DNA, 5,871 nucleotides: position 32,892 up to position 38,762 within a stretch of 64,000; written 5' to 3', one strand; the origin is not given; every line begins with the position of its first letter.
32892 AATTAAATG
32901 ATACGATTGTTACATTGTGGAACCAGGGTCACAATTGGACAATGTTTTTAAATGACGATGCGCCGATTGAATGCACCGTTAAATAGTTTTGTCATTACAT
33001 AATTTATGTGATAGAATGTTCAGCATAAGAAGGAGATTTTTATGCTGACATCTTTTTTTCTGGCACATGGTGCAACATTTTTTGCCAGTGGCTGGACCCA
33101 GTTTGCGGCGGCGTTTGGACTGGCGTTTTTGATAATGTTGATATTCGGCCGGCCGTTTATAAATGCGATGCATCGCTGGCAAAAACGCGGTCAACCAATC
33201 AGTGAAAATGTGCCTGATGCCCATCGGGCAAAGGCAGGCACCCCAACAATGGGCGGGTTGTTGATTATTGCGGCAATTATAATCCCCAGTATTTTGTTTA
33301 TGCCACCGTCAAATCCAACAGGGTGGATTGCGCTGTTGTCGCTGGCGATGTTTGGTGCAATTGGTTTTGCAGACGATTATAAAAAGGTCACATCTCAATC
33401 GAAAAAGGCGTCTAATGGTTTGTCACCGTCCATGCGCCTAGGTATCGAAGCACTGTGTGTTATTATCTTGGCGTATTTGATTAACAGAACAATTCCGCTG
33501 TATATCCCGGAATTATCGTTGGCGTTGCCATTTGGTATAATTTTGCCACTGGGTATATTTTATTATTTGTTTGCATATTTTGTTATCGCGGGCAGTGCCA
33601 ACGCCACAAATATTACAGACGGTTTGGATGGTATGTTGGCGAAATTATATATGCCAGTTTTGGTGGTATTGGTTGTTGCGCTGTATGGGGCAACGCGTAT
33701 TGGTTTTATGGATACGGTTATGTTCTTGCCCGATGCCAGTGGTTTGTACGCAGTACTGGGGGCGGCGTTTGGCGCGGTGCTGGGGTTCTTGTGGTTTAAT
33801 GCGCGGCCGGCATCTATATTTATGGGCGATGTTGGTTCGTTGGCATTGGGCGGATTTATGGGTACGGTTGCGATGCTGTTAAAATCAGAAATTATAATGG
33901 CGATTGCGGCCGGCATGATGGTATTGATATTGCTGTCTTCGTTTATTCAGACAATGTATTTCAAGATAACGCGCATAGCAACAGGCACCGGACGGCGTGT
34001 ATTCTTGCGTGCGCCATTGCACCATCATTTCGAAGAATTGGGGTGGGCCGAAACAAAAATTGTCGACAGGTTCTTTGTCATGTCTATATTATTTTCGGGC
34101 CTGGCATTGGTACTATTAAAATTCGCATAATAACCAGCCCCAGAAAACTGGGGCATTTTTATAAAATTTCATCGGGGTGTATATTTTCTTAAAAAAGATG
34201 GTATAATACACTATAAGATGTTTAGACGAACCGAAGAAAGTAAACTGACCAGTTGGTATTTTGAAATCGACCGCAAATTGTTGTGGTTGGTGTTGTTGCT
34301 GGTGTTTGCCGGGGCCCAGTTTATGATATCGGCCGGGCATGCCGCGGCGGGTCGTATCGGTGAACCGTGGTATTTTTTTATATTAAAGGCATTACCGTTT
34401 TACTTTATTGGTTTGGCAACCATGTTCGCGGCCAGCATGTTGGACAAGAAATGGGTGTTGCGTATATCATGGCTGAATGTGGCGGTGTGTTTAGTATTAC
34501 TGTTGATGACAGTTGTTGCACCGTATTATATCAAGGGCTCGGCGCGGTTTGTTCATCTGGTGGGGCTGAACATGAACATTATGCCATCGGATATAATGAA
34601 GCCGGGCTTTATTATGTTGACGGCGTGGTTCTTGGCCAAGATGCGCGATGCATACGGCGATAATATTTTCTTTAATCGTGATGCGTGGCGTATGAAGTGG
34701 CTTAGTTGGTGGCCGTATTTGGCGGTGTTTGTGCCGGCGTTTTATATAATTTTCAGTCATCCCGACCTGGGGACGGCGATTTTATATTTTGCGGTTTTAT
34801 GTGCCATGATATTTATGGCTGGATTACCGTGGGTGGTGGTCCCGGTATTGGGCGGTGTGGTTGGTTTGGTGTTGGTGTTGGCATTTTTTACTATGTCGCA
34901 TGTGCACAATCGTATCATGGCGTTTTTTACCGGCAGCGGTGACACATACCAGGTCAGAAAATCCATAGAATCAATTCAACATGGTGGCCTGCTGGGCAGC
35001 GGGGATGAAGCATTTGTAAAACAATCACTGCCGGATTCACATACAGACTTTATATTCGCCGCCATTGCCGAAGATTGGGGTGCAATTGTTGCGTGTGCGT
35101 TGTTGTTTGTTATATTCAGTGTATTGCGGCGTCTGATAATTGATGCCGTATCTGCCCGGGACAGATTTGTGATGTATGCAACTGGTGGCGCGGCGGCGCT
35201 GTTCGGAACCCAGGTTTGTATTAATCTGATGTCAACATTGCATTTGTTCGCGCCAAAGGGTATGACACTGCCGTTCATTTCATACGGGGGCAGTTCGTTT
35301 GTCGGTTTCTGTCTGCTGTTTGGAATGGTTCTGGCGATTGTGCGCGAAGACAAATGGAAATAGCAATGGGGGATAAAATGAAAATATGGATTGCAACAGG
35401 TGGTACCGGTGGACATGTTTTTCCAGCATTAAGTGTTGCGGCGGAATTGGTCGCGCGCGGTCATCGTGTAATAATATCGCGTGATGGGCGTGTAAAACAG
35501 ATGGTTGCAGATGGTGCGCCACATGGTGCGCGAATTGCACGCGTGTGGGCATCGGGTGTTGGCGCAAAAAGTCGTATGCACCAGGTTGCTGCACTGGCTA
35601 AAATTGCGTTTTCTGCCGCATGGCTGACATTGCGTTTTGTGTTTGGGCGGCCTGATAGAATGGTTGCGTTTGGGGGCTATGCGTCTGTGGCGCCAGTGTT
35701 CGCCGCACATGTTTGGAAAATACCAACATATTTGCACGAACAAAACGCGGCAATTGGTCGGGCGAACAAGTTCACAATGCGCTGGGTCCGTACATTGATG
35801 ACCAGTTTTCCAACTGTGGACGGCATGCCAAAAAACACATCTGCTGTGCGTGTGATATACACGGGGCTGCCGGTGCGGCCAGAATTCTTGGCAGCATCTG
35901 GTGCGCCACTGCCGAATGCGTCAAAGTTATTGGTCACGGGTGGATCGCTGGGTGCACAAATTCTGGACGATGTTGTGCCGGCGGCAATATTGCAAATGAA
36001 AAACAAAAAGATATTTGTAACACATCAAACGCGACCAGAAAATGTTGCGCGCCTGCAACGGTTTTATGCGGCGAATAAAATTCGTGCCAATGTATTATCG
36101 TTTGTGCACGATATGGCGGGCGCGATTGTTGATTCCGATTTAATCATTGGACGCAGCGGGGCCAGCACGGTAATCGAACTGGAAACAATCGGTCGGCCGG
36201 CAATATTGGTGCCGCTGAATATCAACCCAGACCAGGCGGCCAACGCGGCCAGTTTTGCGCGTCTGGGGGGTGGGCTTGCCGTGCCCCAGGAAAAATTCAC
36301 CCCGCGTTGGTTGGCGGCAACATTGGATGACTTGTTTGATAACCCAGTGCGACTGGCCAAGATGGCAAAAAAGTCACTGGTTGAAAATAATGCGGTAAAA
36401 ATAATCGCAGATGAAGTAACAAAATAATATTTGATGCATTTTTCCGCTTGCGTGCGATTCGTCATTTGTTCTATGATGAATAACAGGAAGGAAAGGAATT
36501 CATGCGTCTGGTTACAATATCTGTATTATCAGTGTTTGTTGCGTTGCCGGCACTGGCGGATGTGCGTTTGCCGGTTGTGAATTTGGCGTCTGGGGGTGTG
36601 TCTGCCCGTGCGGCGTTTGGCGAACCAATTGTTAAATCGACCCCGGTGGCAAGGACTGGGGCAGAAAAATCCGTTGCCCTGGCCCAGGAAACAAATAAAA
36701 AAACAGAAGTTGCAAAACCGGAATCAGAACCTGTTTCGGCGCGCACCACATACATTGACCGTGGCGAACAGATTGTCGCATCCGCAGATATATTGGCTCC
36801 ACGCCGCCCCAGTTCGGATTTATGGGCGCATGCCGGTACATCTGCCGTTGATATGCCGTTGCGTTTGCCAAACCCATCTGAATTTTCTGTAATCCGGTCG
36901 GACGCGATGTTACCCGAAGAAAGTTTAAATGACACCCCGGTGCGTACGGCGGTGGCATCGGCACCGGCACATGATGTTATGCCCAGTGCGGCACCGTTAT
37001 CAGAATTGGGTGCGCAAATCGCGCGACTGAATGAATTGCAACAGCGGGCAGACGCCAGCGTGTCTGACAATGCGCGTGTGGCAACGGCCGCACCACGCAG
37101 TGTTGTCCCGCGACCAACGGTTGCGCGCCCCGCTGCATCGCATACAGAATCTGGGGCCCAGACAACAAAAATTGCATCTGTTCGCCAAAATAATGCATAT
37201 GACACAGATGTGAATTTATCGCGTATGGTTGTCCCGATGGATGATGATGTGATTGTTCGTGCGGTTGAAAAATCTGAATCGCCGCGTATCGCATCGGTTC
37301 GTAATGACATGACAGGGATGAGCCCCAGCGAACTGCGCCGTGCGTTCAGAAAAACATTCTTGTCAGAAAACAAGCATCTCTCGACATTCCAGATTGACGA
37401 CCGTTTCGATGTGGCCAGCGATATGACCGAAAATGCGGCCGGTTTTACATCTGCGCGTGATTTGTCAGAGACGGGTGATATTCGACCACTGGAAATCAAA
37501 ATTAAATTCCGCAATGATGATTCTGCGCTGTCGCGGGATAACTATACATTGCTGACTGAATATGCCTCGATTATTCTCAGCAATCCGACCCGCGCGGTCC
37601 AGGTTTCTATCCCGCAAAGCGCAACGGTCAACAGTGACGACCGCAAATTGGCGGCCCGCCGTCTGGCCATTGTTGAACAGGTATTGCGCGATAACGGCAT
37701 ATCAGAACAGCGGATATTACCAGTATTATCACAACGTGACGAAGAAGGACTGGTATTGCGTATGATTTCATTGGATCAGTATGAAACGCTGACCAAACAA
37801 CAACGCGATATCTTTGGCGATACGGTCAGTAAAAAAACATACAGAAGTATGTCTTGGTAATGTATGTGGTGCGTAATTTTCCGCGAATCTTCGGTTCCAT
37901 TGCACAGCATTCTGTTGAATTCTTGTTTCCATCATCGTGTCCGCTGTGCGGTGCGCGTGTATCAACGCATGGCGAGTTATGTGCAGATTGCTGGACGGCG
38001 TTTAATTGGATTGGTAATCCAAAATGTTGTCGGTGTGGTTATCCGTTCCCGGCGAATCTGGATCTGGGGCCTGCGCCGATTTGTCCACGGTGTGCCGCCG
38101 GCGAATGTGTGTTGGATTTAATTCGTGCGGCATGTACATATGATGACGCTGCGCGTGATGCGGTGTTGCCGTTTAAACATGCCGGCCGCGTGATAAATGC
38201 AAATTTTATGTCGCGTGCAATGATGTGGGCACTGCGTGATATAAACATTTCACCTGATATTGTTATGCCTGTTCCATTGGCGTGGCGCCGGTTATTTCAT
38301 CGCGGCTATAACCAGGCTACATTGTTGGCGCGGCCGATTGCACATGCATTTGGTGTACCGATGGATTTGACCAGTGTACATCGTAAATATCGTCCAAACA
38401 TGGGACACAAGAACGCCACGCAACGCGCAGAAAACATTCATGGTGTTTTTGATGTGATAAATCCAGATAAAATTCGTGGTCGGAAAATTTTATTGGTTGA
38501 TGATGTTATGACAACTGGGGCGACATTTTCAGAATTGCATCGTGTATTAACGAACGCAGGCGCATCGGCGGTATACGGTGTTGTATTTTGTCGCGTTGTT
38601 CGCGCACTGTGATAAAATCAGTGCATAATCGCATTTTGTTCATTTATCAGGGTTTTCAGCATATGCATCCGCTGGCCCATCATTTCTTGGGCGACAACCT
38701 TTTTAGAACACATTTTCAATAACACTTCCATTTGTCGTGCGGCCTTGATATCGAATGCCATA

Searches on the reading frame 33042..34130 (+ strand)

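Call 9: search_protein_families(library=pfam, proteins=[window:33042-34130:+], max_evalue=0.001)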
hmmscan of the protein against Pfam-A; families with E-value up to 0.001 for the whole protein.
window:33042-34130:+ (362 aa): 2 families
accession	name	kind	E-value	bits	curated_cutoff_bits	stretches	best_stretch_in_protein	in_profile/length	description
PF00953.26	Glycos_transf_4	-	5.9e-30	104.8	27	1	96-280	3-159/160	Glycosyl transferase family 4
PF10555.14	MraY_sig1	-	3.4e-06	26.7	20.1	1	64-76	1-13/13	Phospho-N-acetylmuramoyl-pentapeptide-transferase signature 1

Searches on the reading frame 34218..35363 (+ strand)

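Call 9: search_protein_families(library=pfam, proteins=[window:34218-35363:+], max_evalue=0.001)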
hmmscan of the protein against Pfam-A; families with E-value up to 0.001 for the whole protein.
window:34218-35363:+ (381 aa): 1 family
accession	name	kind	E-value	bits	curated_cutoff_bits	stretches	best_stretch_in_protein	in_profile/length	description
PF01098.24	FTSW_RODA_SPOVE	-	1.1e-58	199.5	26.4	1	20-378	2-354/356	Cell cycle protein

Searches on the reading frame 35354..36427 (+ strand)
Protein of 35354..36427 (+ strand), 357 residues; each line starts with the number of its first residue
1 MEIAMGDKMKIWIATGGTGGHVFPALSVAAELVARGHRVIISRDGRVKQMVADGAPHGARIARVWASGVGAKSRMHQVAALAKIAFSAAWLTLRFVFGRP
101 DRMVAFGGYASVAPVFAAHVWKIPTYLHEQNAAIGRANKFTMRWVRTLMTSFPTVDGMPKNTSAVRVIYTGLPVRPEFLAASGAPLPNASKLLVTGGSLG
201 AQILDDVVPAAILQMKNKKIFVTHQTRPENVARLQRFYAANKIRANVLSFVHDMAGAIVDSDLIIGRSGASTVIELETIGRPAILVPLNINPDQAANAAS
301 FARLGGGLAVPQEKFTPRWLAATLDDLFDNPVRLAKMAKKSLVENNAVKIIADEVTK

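Call 10: search_protein_families(library=pfam, proteins=[window:35354-36427:+], max_evalue=0.001)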
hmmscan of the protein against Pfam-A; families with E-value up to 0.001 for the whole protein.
window:35354-36427:+ (357 aa): 3 families
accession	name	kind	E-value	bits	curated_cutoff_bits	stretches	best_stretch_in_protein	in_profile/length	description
PF04101.22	Glyco_tran_28_C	-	1.6e-34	119.8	22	1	192-350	2-161/166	Glycosyltransferase family 28 C-terminal domain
PF03033.26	Glyco_transf_28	-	4.7e-22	79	26.2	1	11-147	1-136/139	Glycosyltransferase family 28 N-terminal domain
PF13579.12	Glyco_trans_4_4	-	0.00051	20.9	29.7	0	25-147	7-115/158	Glycosyl transferase 4-like domain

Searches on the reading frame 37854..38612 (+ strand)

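Call 10: search_protein_families(library=pfam, proteins=[window:37854-38612:+], max_evalue=0.001)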
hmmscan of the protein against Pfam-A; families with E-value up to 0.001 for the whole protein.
window:37854-38612:+ (252 aa): 2 families
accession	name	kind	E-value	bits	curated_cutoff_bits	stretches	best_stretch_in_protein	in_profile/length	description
PF18912.6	DZR_2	-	3.2e-13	49.7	27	1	21-81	2-56/56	Double zinc ribbon domain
PF00156.33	Pribosyltran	-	2e-09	37.4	26.3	1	155-246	40-124/158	Phosphoribosyl transferase domain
